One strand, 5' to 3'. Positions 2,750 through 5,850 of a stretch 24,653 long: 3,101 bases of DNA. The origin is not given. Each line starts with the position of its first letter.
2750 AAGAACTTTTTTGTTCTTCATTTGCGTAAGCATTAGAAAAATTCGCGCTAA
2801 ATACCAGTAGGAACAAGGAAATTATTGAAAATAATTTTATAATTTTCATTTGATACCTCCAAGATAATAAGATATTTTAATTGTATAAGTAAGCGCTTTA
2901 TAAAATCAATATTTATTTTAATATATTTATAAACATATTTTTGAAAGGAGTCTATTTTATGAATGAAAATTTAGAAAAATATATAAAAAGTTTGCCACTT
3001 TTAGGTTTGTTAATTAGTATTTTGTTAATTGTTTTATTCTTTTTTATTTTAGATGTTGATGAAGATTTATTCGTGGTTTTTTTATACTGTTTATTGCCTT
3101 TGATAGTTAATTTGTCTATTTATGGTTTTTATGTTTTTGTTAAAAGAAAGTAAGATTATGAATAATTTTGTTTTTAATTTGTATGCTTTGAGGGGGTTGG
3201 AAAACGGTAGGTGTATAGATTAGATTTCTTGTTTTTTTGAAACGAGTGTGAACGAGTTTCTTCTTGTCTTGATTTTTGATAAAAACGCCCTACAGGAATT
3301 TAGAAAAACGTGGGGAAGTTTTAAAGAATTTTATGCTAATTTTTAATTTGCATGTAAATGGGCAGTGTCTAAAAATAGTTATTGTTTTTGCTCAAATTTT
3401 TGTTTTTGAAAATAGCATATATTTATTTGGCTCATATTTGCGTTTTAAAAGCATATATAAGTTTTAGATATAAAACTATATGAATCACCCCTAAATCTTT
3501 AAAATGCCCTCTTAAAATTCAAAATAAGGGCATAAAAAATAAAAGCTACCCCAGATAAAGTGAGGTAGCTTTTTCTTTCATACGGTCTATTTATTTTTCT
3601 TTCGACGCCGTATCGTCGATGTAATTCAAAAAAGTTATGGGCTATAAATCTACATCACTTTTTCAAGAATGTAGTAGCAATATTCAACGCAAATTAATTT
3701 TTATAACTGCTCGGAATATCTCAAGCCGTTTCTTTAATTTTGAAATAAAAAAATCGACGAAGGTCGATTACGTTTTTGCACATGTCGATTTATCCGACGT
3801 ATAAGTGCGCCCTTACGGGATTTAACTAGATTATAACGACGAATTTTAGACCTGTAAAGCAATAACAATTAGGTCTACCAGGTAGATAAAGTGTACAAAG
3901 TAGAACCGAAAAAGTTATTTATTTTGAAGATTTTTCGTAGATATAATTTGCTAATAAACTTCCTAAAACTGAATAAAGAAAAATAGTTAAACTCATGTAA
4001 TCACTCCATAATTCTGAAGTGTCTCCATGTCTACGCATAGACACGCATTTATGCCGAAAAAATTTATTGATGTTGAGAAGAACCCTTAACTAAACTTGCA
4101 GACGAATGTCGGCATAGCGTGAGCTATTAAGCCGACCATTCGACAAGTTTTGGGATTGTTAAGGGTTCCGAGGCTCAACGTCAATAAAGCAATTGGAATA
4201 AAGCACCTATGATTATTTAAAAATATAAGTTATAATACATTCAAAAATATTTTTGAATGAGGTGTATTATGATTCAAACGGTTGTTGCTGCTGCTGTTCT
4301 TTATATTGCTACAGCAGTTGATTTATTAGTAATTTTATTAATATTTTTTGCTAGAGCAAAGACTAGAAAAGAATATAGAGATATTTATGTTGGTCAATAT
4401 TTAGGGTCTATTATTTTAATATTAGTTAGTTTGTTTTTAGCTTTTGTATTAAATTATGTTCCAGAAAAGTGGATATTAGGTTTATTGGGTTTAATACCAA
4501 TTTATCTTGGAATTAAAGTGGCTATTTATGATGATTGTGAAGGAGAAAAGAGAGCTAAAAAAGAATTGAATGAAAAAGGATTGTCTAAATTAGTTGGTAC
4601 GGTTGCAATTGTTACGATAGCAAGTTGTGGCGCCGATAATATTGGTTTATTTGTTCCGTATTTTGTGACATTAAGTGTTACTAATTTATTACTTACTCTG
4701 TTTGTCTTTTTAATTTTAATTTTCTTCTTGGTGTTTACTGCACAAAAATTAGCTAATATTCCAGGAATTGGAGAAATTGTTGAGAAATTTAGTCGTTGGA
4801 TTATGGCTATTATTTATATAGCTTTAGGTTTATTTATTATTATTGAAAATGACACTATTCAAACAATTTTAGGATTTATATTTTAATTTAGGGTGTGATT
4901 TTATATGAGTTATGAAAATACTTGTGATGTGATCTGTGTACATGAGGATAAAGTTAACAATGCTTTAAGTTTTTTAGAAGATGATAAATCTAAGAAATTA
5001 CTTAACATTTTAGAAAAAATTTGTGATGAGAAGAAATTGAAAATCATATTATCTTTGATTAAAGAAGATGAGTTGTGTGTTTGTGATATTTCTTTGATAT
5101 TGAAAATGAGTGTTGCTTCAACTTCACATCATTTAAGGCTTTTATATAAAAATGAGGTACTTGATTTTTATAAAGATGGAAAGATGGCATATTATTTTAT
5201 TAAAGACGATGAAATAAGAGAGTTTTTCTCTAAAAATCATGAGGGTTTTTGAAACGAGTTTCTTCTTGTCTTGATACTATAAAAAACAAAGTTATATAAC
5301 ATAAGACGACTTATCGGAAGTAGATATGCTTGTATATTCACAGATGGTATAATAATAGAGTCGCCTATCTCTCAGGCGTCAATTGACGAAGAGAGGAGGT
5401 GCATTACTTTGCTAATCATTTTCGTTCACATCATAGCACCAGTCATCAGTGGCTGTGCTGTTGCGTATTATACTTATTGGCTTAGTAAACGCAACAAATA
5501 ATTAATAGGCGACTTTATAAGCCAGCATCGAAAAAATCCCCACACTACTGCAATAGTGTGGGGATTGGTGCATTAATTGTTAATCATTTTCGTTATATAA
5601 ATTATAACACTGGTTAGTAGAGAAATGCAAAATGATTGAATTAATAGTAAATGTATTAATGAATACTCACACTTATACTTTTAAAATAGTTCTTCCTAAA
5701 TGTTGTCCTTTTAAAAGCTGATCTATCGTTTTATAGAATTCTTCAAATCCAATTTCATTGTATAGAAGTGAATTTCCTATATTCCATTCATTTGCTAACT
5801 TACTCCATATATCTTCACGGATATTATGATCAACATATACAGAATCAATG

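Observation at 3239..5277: Direct copies of a pC194-type dso nick motif whose homology breaks exactly at the predicted nick, bracketing a rep-less cadDX module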

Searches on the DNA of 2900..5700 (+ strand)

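Call 4: search_dna_similar(query=window:2900-5700:+, collection=plasmids, mode=near, max_rows=40)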
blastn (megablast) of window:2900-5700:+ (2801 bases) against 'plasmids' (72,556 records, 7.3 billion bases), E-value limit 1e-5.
Records with a match: 2245; places in all: 4463; records where one place covers at least 80% of the query: 578.
Best place of each record, by identity: >=99% 471; 95-99% 999; 90-95% 579; 80-90% 167; 60-80% 29.
By first word of the organism name: Staphylococcus 2159; Mammaliicoccus 19; Enterococcus 16; Macrococcoides 10; Lactococcus 7; Ligilactobacillus 6; Macrococcus 5; Limosilactobacillus 4; Bacillus 3; Latilactobacillus 3; and 12 more.
By predicted mobility (MOB-suite, as given by PLSDB): mobilizable 1498; non-mobilizable 575; conjugative 172.
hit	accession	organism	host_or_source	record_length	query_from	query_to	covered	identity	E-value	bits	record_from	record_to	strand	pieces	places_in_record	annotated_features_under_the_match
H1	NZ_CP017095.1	Staphylococcus aureus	Homo sapiens,purulent absess from ...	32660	1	2801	100%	100.0%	0e+0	5173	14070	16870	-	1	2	cadD: cadmium resistance transporter CadD | metalloregulator ArsR/SmtB family transcription factor | hypothetical protein | type I toxin-antitoxin system Fst family toxin | oxidoreductase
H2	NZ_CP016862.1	Staphylococcus aureus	Homo sapiens,Purulent absess from ...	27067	1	2801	100%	100.0%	0e+0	5173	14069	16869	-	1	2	cadD: cadmium resistance transporter CadD | metalloregulator ArsR/SmtB family transcription factor | hypothetical protein | type I toxin-antitoxin system Fst family toxin | oxidoreductase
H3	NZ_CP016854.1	Staphylococcus aureus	Homo sapiens,Nose from military trainee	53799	1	2801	100%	100.0%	0e+0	5173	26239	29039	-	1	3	cadD: cadmium resistance transporter CadD | metalloregulator ArsR/SmtB family transcription factor | hypothetical protein | type I toxin-antitoxin system Fst family toxin | oxidoreductase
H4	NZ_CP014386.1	Staphylococcus aureus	Homo sapiens,Pus leg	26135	1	2801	100%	100.0%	0e+0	5173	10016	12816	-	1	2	cadD: cadmium resistance transporter CadD | metalloregulator ArsR/SmtB family transcription factor | hypothetical protein | type I toxin-antitoxin system Fst family toxin | oxidoreductase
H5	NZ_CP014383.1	Staphylococcus aureus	Homo sapiens,sputum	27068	1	2801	100%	100.0%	0e+0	5173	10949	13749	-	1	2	cadD: cadmium resistance transporter CadD | metalloregulator ArsR/SmtB family transcription factor | hypothetical protein | type I toxin-antitoxin system Fst family toxin | oxidoreductase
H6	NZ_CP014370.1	Staphylococcus aureus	Homo sapiens,Wound fluid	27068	1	2801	100%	100.0%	0e+0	5173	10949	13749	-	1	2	cadD: cadmium resistance transporter CadD | metalloregulator ArsR/SmtB family transcription factor | hypothetical protein | type I toxin-antitoxin system Fst family toxin | oxidoreductase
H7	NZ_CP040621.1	Staphylococcus aureus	Homo sapiens,Blood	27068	1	2801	100%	100.0%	0e+0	5173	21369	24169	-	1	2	cadD: cadmium resistance transporter CadD | metalloregulator ArsR/SmtB family transcription factor | hypothetical protein | type I toxin-antitoxin system Fst family toxin | oxidoreductase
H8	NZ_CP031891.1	Staphylococcus aureus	Homo sapiens,nasal perirectal swab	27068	1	2801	100%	100.0%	0e+0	5173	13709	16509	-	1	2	cadD: cadmium resistance transporter CadD | metalloregulator ArsR/SmtB family transcription factor | hypothetical protein | type I toxin-antitoxin system Fst family toxin | oxidoreductase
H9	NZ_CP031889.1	Staphylococcus aureus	Homo sapiens,nasal perirectal swab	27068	1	2801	100%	100.0%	0e+0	5173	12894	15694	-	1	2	cadD: cadmium resistance transporter CadD | metalloregulator ArsR/SmtB family transcription factor | hypothetical protein | type I toxin-antitoxin system Fst family toxin | oxidoreductase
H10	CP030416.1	Staphylococcus aureus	Homo sapiens,blood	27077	1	2801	100%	100.0%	0e+0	5173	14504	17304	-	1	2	cadmium transporter | cadD: cadmium resistance transporter CadD | transcriptional regulator | hypothetical protein | type I toxin-antitoxin system Fst family toxin | and 1 other names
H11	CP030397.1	Staphylococcus aureus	Homo sapiens,blood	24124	1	2801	100%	100.0%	0e+0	5173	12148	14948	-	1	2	cadmium transporter | cadD: cadmium resistance transporter CadD | transcriptional regulator | hypothetical protein | type I toxin-antitoxin system Fst family toxin | and 1 other names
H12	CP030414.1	Staphylococcus aureus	Homo sapiens,blood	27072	1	2801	100%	100.0%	0e+0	5173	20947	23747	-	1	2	cadmium transporter | cadD: cadmium resistance transporter CadD | transcriptional regulator | hypothetical protein | type I toxin-antitoxin system Fst family toxin | and 1 other names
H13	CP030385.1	Staphylococcus aureus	Homo sapiens,blood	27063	1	2801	100%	100.0%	0e+0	5173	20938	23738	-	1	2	cadmium transporter | cadD: cadmium resistance transporter CadD | transcriptional regulator | hypothetical protein | type I toxin-antitoxin system Fst family toxin | and 1 other names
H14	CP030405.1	Staphylococcus aureus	Homo sapiens,blood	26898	1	2801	100%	100.0%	0e+0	5173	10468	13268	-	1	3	cadmium transporter | cadD: cadmium resistance transporter CadD | transcriptional regulator | hypothetical protein | type I toxin-antitoxin system Fst family toxin | and 1 other names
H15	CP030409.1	Staphylococcus aureus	Homo sapiens,blood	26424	1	2801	100%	100.0%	0e+0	5173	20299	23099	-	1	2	cadmium transporter | cadD: cadmium resistance transporter CadD | transcriptional regulator | hypothetical protein | type I toxin-antitoxin system Fst family toxin | and 1 other names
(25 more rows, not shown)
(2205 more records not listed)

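Call 7: get_annotated_region(hit=H5, flank=4000)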
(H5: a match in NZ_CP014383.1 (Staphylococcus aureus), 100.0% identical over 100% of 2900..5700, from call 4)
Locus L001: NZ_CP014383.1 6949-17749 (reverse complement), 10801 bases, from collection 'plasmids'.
description: Staphylococcus aureus strain USA300-SUR6 plasmid pUSA04-1-SUR6, complete sequence
organism: Staphylococcus aureus (NCBI taxid 1280)
taxonomy: Bacteria; Bacillota; Bacilli; Bacillales; Staphylococcaceae; Staphylococcus; Staphylococcus aureus
host: -; source: Homo sapiens,sputum; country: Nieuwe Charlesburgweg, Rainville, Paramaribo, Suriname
typing (MOB-suite, as given by PLSDB): mobilizable; replicon rep_cluster_1017,rep_cluster_1733,rep_cluster_2100
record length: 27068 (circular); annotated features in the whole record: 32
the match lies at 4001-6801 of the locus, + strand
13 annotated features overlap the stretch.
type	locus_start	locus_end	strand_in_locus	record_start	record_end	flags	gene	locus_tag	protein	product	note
CDS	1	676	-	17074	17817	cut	-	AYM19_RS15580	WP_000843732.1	DUF536 domain-containing protein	-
CDS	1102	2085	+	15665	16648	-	-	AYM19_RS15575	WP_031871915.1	replication initiator protein A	-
CDS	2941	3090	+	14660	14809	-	-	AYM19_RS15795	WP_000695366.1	hypothetical protein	-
CDS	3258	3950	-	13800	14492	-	-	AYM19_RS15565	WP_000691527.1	putative immunity/bacteriocin fusion bifunctional protein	-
CDS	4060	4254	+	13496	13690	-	-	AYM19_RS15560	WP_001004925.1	hypothetical protein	-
predicted_resistance_gene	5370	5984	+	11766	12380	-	cadD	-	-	cadmium resistance transporter CadD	predicted by amrfinderplus; class CADMIUM; identity 100.0%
CDS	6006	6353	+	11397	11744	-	-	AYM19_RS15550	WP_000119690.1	metalloregulator ArsR/SmtB family transcription factor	GO:0006355 - regulation of DNA-templated transcription [Evidence IEA]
CDS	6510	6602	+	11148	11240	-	-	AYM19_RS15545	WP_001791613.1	type I toxin-antitoxin system Fst family toxin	-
CDS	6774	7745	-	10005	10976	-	-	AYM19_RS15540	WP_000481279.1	oxidoreductase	-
CDS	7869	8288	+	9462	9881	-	-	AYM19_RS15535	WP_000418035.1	MarR family transcriptional regulator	-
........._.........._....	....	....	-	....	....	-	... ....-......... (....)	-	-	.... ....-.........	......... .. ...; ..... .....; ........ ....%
predicted_resistance_gene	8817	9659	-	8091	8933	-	blaZ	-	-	penicillin-hydrolyzing class A beta-lactamase BlaZ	predicted by amrfinderplus; class BETA-LACTAM; identity 100.0%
predicted_resistance_gene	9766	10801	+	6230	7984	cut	blaR1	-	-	beta-lactam sensor/signal transducer BlaR1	predicted by amrfinderplus; class BETA-LACTAM; identity 95.38%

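Call 11: search_dna_similar(query=L003:2047-5345:+, collection=plasmids, mode=near, max_rows=60)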
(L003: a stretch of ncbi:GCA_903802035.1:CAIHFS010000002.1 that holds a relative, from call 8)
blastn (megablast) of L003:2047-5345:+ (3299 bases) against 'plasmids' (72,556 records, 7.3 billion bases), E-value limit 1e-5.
Records with a match: 2125; places in all: 3690; records where one place covers at least 80% of the query: 35.
Best place of each record, by identity: >=99% 211; 95-99% 890; 90-95% 696; 80-90% 325; 60-80% 3.
By first word of the organism name: Staphylococcus 2030; Mammaliicoccus 23; Enterococcus 16; Macrococcoides 12; Macrococcus 8; Lactococcus 7; Ligilactobacillus 6; Limosilactobacillus 4; Bacillus 3; Latilactobacillus 3; and 12 more.
By predicted mobility (MOB-suite, as given by PLSDB): mobilizable 1478; non-mobilizable 555; conjugative 92.
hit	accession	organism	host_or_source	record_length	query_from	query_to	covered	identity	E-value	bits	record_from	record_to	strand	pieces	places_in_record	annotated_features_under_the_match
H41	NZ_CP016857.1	Staphylococcus aureus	Homo sapiens,Purulent absess from ...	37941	1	3299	100%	99.9%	0e+0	6371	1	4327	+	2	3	protein rep | cadD: cadmium resistance transporter CadD (x2) | hypothetical protein (x2) | metalloregulator ArsR/SmtB family transcription factor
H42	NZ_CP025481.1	Staphylococcus aureus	Homo sapiens,Nose from military trainee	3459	1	3299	88%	96.0%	0e+0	4926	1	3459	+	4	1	protein rep | cadD: cadmium resistance transporter CadD | metalloregulator ArsR/SmtB family transcription factor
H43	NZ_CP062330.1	Staphylococcus aureus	Homo sapiens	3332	1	3299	88%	95.7%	0e+0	4690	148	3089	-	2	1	protein rep | cadD: cadmium resistance transporter CadD | metalloregulator ArsR/SmtB family transcription factor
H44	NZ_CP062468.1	Staphylococcus aureus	Homo sapiens,eye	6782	1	3299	88%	95.7%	0e+0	4690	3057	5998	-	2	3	protein rep | cadD: cadmium resistance transporter CadD | metalloregulator ArsR/SmtB family transcription factor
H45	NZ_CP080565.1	Staphylococcus aureus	Homo sapiens,blood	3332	1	3299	88%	95.8%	0e+0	4691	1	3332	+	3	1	protein rep | cadD: cadmium resistance transporter CadD | metalloregulator ArsR/SmtB family transcription factor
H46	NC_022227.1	Staphylococcus aureus subsp. aureus ST72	-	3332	1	3299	88%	95.8%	0e+0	4691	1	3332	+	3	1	protein rep | cadD: cadmium resistance transporter CadD | metalloregulator ArsR/SmtB family transcription factor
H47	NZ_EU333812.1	Staphylococcus aureus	-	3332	1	3299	88%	95.8%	0e+0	4691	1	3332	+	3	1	protein rep | cadD: cadmium resistance transporter CadD | metalloregulator ArsR/SmtB family transcription factor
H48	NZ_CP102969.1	Staphylococcus aureus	Macaca mulatta,Oral swab,Wild animal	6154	1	3299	88%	95.8%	0e+0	4690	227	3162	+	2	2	protein rep | cadD: cadmium resistance transporter CadD (x2) | metalloregulator ArsR/SmtB family transcription factor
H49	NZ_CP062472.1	Staphylococcus aureus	Homo sapiens,eye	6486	1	3299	88%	95.7%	0e+0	4671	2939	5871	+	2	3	protein rep | cadD: cadmium resistance transporter CadD | metalloregulator ArsR/SmtB family transcription factor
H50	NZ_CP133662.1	Staphylococcus aureus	Homo sapiens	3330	16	3299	88%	95.8%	0e+0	4662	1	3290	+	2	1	protein rep | cadD: cadmium resistance transporter CadD | metalloregulator ArsR/SmtB family transcription factor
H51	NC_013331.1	Staphylococcus aureus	-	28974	3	3299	83%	95.5%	0e+0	4356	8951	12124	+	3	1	cadD: cadmium resistance transporter CadD | metalloregulator ArsR/SmtB family transcription factor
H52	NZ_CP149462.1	Staphylococcus aureus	Homo sapiens,blood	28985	3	3299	83%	95.5%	0e+0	4356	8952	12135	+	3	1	cadD: cadmium resistance transporter CadD | metalloregulator ArsR/SmtB family transcription factor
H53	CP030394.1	Staphylococcus aureus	Homo sapiens,blood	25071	1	3299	82%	95.0%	0e+0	4236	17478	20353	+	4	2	cadmium transporter | cadD: cadmium resistance transporter CadD | transcriptional regulator | hypothetical protein | replication protein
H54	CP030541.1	Staphylococcus aureus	Homo sapiens,nares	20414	1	3299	82%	95.0%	0e+0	4236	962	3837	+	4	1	cadmium transporter | cadD: cadmium resistance transporter CadD | transcriptional regulator | hypothetical protein | replication protein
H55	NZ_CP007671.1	Staphylococcus aureus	Homo sapiens,nasal swab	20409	1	3299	82%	95.0%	0e+0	4236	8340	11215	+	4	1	cadD: cadmium resistance transporter CadD | metalloregulator ArsR/SmtB family transcription factor | protein rep | hypothetical protein (x3)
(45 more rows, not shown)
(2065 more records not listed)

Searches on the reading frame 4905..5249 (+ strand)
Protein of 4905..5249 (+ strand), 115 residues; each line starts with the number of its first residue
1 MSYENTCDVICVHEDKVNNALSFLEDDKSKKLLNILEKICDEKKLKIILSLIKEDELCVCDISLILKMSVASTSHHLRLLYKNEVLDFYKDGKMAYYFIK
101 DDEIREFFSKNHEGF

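Call 8: find_encoding_contigs(protein=window:4905-5249:+, flank=5000, max_places=10)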
Protein window:4905-5249:+ (115 aa): 67 contigs read that carry it; 10 places shown.
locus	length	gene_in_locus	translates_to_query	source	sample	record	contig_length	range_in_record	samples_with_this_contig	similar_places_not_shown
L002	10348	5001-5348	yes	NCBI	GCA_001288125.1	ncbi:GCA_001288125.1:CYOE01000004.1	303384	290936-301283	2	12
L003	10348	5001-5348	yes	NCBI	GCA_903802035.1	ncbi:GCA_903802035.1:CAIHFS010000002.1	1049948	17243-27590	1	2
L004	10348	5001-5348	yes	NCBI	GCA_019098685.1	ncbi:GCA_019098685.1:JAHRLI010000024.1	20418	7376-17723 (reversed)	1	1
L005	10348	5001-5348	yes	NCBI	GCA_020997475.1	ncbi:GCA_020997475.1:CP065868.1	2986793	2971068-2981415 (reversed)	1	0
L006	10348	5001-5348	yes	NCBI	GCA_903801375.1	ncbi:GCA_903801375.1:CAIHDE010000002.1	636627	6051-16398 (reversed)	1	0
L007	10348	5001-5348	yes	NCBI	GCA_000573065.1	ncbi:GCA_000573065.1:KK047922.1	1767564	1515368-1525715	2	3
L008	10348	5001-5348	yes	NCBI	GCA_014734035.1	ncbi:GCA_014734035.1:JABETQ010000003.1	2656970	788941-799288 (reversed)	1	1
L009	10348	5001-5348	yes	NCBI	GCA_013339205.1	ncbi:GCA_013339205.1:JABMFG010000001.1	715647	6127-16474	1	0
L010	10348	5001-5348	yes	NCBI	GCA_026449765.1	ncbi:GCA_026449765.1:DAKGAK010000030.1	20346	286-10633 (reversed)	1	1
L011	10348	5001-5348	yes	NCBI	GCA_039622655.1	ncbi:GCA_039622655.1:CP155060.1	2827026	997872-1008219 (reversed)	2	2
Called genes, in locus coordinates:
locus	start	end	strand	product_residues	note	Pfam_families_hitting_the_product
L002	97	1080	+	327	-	PF06970:RepA_N, PF18008:Bac_RepA_C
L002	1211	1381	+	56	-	-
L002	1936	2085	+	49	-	-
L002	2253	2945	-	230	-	PF27906:Gpos_C8-like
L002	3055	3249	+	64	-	-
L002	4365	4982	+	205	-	PF03596:Cad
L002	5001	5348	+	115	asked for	PF01022:HTH_5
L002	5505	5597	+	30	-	-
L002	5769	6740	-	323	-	PF08240:ADH_N, PF00107:ADH_zinc_N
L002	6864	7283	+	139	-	PF22381:Staph_reg_Sar_Rot, PF01047:MarR, PF12802:MarR_2, PF13463:HTH_27 (weak)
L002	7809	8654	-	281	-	PF08139:LPAM_1 (weak), PF00144:Beta-lactamase, PF13354:Beta-lactamase2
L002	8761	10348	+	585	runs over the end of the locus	PF05569:Peptidase_M56, PF00905:Transpeptidase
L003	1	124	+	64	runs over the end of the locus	-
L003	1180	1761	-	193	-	-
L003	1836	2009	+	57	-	-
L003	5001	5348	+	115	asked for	PF01022:HTH_5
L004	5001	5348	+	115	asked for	PF01022:HTH_5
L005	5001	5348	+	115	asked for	PF01022:HTH_5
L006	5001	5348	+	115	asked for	PF01022:HTH_5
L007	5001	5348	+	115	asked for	PF01022:HTH_5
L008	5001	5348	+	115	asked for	PF01022:HTH_5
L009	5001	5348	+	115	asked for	PF01022:HTH_5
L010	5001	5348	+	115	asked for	PF01022:HTH_5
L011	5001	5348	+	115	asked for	PF01022:HTH_5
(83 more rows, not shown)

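Call 55: search_protein_families(library=pfam, proteins=[window:4905-5249:+])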
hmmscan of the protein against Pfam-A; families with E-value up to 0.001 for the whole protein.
window:4905-5249:+ (115 aa): 1 family
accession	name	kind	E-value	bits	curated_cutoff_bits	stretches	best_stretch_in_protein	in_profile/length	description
PF01022.26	HTH_5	-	1.3e-10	41.4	22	1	41-83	1-42/47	Bacterial regulatory protein, arsR family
